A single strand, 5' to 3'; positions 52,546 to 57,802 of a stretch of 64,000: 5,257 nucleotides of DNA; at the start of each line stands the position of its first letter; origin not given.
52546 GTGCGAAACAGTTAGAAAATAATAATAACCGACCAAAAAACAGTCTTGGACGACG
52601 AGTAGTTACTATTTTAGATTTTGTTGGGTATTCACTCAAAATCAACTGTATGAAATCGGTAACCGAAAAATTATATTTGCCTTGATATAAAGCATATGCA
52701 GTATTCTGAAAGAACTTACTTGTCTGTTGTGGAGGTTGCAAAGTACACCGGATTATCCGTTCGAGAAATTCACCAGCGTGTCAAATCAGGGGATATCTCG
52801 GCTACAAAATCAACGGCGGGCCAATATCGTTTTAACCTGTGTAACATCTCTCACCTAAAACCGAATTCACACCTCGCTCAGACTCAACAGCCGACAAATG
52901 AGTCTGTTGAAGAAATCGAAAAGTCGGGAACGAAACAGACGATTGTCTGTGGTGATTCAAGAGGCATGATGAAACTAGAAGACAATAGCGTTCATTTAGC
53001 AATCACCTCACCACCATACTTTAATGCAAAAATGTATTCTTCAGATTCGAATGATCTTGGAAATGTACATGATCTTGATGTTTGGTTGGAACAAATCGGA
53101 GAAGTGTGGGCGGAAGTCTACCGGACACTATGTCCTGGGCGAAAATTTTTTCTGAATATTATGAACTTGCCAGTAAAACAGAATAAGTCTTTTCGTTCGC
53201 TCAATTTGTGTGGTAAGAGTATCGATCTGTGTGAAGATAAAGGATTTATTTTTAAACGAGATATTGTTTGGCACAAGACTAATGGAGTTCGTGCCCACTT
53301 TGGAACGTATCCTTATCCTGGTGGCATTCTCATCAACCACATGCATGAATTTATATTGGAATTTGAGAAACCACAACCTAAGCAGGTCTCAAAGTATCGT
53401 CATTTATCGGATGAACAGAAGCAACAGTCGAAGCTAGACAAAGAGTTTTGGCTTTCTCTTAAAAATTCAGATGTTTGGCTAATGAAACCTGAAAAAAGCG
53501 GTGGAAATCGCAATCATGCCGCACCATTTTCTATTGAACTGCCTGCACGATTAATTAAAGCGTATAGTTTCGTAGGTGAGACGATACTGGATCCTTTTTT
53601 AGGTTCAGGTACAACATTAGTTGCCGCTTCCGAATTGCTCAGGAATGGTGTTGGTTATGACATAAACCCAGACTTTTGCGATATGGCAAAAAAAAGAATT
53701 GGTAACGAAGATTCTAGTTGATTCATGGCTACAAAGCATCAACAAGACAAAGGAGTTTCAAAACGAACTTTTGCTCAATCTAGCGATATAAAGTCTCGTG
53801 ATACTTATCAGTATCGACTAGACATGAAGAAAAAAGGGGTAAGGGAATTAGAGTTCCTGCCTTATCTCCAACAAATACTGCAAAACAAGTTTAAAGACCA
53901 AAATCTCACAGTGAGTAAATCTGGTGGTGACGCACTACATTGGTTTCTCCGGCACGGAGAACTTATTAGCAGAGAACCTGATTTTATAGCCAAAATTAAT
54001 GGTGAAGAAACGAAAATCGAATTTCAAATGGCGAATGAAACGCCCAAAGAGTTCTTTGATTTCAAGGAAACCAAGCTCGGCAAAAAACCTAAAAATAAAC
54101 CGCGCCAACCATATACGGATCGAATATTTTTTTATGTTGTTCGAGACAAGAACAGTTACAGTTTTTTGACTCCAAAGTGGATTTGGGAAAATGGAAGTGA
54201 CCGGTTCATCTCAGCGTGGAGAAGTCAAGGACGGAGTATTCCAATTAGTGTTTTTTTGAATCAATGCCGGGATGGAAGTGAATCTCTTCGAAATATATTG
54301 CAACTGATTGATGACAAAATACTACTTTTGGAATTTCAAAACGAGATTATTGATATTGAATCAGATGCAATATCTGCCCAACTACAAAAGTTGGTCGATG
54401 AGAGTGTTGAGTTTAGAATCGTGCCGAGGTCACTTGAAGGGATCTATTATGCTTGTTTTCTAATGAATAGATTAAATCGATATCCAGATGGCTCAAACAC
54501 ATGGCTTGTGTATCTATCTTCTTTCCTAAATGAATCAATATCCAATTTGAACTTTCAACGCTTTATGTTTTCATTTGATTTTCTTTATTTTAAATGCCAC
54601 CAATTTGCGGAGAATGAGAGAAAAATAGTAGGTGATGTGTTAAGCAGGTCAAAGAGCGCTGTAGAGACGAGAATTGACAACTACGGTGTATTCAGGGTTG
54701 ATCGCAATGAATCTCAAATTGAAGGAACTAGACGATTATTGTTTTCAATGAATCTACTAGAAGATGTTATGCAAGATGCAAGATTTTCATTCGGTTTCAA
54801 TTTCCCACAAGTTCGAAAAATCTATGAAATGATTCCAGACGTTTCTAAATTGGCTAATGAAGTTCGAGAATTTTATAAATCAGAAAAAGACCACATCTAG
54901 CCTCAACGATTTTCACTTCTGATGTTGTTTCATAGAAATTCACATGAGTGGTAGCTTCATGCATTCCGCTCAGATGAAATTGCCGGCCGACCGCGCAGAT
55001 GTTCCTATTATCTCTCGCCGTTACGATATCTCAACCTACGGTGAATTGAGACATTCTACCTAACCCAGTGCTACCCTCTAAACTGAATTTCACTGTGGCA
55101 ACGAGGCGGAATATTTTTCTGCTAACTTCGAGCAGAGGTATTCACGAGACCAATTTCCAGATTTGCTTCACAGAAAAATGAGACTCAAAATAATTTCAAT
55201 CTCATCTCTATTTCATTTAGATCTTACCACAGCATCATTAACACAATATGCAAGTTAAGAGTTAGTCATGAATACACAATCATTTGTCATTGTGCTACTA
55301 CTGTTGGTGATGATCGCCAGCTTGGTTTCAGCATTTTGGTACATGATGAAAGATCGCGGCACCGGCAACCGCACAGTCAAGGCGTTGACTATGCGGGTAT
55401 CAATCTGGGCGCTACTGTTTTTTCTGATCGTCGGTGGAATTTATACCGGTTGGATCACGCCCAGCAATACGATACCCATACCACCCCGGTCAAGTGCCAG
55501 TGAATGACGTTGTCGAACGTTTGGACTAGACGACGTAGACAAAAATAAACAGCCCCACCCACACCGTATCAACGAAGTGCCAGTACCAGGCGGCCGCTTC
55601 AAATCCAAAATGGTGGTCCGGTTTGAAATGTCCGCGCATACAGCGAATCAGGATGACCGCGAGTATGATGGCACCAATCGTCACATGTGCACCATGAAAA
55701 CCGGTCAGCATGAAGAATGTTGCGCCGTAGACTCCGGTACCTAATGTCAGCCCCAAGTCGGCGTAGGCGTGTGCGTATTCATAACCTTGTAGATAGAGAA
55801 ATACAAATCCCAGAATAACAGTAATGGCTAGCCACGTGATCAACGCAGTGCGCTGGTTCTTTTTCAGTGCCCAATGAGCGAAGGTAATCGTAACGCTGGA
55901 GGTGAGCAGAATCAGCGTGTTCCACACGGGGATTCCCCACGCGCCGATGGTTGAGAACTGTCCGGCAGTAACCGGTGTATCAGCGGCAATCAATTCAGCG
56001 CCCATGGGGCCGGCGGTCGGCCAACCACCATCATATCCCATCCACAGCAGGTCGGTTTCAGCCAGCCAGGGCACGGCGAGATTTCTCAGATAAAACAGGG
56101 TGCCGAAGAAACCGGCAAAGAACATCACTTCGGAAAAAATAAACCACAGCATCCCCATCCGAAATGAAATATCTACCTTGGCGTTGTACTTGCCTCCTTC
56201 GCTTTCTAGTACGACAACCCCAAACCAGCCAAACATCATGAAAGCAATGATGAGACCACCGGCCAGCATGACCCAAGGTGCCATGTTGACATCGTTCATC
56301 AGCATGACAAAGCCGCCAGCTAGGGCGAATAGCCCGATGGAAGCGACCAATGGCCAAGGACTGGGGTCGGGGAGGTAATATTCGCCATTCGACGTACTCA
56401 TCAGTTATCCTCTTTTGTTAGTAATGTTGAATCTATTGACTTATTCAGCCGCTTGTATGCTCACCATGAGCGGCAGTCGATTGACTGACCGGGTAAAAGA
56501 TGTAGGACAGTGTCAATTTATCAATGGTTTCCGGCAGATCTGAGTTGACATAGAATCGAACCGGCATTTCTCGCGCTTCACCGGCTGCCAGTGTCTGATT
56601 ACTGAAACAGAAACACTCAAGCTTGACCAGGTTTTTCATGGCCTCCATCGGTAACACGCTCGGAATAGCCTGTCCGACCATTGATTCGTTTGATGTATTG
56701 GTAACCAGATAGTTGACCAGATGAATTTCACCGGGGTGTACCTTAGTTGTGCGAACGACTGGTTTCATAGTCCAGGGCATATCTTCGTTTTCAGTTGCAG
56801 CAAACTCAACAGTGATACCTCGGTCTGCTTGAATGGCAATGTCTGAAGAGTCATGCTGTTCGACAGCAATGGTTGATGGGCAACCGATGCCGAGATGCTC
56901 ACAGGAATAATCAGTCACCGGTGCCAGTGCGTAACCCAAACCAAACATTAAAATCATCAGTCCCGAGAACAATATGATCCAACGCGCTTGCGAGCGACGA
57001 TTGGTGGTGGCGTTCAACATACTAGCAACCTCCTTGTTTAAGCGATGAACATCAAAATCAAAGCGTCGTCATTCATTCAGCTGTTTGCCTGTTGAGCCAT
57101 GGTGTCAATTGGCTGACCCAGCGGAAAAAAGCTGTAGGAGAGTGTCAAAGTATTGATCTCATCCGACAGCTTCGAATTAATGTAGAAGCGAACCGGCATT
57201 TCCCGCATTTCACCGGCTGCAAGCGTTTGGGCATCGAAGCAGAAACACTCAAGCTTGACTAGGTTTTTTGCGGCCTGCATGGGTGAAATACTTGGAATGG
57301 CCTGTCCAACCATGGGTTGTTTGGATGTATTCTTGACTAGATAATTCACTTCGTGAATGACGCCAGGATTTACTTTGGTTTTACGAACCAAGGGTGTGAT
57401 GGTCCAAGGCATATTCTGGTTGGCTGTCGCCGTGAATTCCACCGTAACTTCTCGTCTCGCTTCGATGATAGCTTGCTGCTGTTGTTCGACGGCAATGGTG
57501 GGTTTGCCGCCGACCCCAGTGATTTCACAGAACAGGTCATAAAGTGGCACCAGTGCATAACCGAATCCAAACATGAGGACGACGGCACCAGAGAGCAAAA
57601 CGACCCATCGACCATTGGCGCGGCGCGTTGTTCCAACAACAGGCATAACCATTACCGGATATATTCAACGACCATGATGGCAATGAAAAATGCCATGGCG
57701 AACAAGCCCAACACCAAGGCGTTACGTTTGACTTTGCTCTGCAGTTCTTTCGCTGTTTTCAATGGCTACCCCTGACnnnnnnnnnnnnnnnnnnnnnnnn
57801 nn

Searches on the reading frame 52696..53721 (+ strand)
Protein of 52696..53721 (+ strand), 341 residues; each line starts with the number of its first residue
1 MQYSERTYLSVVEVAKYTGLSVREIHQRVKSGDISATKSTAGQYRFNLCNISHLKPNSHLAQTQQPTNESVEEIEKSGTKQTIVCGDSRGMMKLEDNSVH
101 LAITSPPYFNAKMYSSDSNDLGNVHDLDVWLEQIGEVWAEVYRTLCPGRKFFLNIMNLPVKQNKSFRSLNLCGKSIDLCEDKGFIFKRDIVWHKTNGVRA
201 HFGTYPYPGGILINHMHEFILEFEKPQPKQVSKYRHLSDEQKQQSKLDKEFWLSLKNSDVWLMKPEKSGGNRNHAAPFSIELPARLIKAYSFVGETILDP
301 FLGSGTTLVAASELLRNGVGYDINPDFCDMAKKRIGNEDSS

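Call 87: search_protein_families(library=pfam, proteins=[window:52696-53721:+], max_evalue=0.001)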
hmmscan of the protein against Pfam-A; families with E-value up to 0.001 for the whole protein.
window:52696-53721:+ (341 aa): 2 families
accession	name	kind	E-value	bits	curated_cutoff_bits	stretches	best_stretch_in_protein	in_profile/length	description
PF01555.25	N6_N4_Mtase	-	1.3e-41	143.4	26.7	1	99-333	1-221/221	DNA methylase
PF12728.13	HTH_17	-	1e-05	26.1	27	1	8-47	1-39/51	Helix-turn-helix domain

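Call 88: search_protein_families(library=padloc, proteins=[window:52696-53721:+], max_evalue=0.001)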
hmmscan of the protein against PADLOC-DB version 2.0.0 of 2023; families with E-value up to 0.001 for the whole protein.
window:52696-53721:+ (341 aa): 52 families (the best 25 are shown)
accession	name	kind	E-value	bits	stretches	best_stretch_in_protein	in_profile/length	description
PDLC03353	MTase_II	-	3e-56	188.8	1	79-336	8-251/260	Type II methyltransferase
PDLC03350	MTase_II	-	2.2e-54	183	1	80-337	56-297/312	Type II methyltransferase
PDLC03259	MTase_II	-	1e-42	144.4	1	79-337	2-257/423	Type II methyltransferase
PDLC03283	MTase_II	-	4.9e-39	132.6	1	79-337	3-273/352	Type II methyltransferase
PDLC03387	MTase_II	-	2.4e-37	126.6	2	180-338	136-278/289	Type II methyltransferase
PDLC03371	MTase_II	-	8.5e-33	112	1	77-339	7-256/260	Type II methyltransferase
PDLC03260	MTase_II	-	2.7e-24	83.8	2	244-335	218-307/349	Type II methyltransferase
PDLC03299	MTase_II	-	3e-24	84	1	76-336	10-258/296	Type II methyltransferase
PDLC03246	MTase_II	-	1e-23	82.1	1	63-330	95-361/376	Type II methyltransferase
PDLC03252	MTase_II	-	3e-22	77.4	2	79-167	89-177/365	Type II methyltransferase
PDLC03351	MTase_II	-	4.7e-20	70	2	260-338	111-191/348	Type II methyltransferase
PDLC03363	MTase_II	-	1.3e-18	65.4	2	271-336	54-119/294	Type II methyltransferase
PDLC03236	MTase_II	-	2.5e-18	63.8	1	59-335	628-899/912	Type II methyltransferase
PDLC03276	MTase_II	-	2.6e-18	64.5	1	49-316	115-381/404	Type II methyltransferase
PDLC03320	MTase_II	-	1.6e-16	58.3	1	271-336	210-275/289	Type II methyltransferase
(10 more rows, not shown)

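Call 89: search_protein_families(library=ncbifam, proteins=[window:52696-53721:+], max_evalue=0.01)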
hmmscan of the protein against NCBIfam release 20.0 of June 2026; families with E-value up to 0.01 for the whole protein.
window:52696-53721:+ (341 aa): 5 families
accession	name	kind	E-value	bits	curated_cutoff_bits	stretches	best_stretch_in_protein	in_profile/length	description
NF050803.1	DnaMtaseCcrMCaul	equivalog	7.6e-13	48.1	830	1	81-337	4-249/350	adenine-specific DNA-methyltransferase CcrM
NF008572.0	PRK11524.1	equivalog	6e-12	45.3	292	1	75-336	9-257/294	adenine-specific DNA-methyltransferase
NF010253.0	PRK13699.1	subfamily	1.7e-07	31.2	244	1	267-335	137-205/226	DNA methyltransferase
TIGR01764.1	excise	domain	2.6e-05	24.5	28.8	1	8-47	1-39/49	excisionase family DNA-binding protein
NF040721.1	Trm14_Arch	equivalog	0.0024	17.1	280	0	273-318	170-216/370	tRNA (guanine(6)-N2)-methyltransferase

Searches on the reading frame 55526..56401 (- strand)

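Call 87: search_protein_families(library=pfam, proteins=[window:55526-56401:-], max_evalue=0.001)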
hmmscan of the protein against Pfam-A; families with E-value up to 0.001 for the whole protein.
window:55526-56401:- (291 aa): 1 family
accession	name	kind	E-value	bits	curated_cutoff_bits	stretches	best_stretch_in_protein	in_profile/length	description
PF00510.24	COX3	-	7.9e-56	190.2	23.8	2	150-290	119-255/258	Cytochrome c oxidase subunit III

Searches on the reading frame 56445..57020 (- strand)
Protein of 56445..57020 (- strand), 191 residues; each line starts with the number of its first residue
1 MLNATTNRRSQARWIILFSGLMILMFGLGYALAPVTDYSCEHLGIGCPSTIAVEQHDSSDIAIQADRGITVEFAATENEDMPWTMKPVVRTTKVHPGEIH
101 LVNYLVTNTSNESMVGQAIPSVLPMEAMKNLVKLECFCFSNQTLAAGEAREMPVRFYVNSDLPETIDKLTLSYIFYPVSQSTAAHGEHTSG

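Call 87: search_protein_families(library=pfam, proteins=[window:56445-57020:-], max_evalue=0.001)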
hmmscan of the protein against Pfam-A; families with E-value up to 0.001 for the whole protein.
window:56445-57020:- (191 aa): 1 family
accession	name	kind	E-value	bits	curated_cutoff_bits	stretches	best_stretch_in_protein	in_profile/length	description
PF04442.19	CtaG_Cox11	-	2.4e-41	141.7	25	1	34-176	3-147/148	Cytochrome c oxidase assembly protein CtaG/Cox11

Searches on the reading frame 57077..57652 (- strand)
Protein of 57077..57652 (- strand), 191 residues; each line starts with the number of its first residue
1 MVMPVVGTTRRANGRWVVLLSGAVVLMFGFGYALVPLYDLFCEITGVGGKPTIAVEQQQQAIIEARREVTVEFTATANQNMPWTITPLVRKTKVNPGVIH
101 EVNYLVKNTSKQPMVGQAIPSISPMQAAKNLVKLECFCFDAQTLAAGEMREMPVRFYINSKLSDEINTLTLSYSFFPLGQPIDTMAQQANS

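Call 87: search_protein_families(library=pfam, proteins=[window:57077-57652:-], max_evalue=0.001)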
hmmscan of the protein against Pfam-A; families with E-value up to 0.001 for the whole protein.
window:57077-57652:- (191 aa): 1 family
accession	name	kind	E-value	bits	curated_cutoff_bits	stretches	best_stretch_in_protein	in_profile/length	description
PF04442.19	CtaG_Cox11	-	2.3e-48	164.5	25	1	34-176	1-147/148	Cytochrome c oxidase assembly protein CtaG/Cox11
